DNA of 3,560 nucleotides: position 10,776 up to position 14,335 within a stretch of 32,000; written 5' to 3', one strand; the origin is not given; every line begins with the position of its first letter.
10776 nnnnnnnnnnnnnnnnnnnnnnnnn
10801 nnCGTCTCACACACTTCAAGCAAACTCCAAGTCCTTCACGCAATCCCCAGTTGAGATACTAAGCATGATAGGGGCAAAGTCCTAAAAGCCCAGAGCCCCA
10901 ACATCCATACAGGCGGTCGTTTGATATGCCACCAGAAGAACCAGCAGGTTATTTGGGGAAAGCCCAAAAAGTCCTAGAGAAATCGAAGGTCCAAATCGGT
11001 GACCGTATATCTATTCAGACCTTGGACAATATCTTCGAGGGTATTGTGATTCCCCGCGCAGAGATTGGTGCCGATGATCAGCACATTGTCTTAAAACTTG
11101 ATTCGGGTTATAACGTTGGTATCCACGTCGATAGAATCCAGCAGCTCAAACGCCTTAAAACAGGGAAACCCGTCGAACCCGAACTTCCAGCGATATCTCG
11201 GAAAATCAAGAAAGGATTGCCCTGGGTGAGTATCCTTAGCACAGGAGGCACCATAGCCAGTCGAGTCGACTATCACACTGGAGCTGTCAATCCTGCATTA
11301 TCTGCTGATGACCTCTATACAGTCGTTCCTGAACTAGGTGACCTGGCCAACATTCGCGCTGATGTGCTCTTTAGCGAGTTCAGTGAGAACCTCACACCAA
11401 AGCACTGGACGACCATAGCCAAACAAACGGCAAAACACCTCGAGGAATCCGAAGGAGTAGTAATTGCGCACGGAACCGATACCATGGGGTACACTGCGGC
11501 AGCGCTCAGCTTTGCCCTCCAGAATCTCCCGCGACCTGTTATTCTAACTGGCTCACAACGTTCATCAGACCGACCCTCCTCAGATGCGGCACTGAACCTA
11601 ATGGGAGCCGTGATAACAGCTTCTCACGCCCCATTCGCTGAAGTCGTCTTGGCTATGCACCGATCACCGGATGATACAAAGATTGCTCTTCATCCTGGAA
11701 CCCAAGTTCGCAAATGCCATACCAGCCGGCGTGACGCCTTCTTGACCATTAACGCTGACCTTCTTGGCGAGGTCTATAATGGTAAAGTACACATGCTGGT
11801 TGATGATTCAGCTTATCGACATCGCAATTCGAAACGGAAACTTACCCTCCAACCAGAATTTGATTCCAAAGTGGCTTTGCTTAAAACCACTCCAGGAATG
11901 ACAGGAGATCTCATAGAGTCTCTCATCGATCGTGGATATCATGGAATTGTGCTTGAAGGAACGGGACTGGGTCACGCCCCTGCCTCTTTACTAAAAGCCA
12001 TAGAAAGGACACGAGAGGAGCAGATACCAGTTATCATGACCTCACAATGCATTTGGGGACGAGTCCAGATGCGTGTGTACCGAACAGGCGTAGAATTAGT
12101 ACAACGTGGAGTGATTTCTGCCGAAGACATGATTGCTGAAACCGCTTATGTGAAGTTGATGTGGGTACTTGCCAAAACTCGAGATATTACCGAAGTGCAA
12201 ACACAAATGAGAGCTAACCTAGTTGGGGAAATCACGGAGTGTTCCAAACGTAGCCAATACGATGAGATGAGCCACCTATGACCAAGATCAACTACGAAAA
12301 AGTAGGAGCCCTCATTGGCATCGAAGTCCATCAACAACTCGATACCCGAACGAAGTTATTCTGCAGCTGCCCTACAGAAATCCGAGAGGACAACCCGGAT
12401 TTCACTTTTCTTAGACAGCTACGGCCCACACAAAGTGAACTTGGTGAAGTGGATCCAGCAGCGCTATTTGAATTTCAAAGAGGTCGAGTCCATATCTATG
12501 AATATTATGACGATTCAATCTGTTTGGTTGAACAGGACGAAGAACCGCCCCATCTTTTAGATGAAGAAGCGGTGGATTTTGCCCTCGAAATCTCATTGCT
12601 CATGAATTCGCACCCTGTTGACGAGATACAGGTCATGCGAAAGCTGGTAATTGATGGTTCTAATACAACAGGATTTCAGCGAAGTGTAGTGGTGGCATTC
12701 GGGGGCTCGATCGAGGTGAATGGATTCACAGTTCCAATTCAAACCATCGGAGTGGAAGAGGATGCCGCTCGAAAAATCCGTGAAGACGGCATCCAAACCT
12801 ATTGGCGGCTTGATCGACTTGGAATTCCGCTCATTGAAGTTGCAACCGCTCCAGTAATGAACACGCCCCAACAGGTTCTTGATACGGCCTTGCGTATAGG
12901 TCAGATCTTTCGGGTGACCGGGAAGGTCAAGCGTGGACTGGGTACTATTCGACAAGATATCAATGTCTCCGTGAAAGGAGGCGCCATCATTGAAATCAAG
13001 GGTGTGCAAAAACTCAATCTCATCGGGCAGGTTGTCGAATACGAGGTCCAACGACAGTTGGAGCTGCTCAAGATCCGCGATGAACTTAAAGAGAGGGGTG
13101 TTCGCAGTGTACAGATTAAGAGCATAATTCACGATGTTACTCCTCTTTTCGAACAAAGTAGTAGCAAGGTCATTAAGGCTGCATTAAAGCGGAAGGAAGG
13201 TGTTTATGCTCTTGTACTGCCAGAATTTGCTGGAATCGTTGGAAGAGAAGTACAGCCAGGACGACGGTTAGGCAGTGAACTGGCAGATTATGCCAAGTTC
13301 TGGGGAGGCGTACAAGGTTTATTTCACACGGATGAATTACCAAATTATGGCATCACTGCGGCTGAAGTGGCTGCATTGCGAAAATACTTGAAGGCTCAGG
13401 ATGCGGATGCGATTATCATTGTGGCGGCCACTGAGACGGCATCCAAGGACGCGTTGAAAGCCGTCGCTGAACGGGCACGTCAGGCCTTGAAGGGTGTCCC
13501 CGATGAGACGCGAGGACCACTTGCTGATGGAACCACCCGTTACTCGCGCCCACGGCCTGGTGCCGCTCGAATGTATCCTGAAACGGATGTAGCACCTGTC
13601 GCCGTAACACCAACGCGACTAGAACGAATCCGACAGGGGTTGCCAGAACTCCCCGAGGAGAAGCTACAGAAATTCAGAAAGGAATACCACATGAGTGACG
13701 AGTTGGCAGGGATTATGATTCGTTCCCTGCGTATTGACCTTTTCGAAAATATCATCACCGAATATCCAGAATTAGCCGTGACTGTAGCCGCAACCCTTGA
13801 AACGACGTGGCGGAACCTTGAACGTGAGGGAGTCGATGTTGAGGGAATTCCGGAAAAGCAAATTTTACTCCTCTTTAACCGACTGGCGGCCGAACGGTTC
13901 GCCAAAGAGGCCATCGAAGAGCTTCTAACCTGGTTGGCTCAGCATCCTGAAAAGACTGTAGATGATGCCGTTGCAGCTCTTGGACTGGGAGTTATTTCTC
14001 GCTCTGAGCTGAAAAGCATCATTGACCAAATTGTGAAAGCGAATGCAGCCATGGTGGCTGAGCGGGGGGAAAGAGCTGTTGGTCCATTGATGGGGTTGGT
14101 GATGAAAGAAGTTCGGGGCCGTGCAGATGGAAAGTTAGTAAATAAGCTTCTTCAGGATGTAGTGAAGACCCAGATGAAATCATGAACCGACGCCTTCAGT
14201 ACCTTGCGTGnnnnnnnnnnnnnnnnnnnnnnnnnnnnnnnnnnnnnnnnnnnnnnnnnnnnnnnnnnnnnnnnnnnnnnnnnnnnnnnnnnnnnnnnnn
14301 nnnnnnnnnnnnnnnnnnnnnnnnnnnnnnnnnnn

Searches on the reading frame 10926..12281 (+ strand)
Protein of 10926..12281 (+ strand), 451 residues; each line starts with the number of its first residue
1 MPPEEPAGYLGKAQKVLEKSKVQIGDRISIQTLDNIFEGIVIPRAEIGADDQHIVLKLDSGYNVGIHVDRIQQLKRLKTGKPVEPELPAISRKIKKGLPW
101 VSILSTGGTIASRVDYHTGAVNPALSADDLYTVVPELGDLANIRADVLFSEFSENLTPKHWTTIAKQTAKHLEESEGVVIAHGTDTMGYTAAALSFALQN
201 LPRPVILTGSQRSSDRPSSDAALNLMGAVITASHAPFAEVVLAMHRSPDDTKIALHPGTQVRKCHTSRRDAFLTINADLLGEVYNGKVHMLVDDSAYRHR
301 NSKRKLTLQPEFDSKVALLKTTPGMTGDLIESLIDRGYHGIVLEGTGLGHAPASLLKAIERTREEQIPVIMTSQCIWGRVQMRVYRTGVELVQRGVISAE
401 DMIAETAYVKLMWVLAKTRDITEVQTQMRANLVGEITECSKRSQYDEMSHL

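Call 3: search_protein_families(library=pfam, proteins=[window:10926-12281:+], max_evalue=0.01)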
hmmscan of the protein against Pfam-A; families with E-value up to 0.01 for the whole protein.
window:10926-12281:+ (451 aa): 3 families
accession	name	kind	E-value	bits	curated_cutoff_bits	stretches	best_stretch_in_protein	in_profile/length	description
PF00710.25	Asparaginase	-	4e-61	206.4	22.5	1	101-291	2-188/193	Asparaginase, N-terminal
PF17763.6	Asparaginase_C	-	3.6e-36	124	34.6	1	315-428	1-114/114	Glutaminase/Asparaginase C-terminal domain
PF18195.6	GatD_N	-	5e-17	61.4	25.7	1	23-73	2-50/54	GatD N-terminal domain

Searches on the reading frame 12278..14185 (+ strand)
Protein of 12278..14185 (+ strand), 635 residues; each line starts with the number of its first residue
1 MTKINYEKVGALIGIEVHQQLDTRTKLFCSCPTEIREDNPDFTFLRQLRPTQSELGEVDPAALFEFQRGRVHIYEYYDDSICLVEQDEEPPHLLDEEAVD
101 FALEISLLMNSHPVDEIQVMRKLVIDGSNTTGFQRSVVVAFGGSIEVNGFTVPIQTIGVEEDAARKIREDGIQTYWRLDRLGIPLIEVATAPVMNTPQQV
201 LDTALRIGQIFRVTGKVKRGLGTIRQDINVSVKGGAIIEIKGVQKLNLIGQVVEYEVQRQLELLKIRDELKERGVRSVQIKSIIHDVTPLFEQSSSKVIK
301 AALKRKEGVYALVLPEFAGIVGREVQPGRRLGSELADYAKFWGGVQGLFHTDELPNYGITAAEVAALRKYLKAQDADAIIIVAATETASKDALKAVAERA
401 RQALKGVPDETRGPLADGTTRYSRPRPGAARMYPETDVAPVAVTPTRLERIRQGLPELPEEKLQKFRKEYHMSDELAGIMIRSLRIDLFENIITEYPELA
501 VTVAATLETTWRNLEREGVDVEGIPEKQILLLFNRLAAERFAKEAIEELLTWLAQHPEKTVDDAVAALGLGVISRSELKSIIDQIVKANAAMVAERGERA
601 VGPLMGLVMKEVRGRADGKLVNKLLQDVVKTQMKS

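Call 104: search_protein_families(library=pfam, proteins=[window:12278-14185:+], max_evalue=0.0001)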
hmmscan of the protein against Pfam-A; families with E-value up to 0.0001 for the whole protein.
window:12278-14185:+ (635 aa): 4 families
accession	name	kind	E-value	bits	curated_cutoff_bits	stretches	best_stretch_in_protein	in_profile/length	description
PF02934.20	GatB_N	-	6.7e-56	189.9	23.4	1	12-447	2-275/277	GatB/GatE catalytic domain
PF02637.23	GatB_Yqey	-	3.5e-25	89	27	1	487-627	1-146/148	GatB domain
PF02938.19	GAD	-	2.2e-18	66.7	23.4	1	299-393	1-95/95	GAD domain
PF09424.15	YqeY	-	2.7e-05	24.7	27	1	574-627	92-141/143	Yqey-like protein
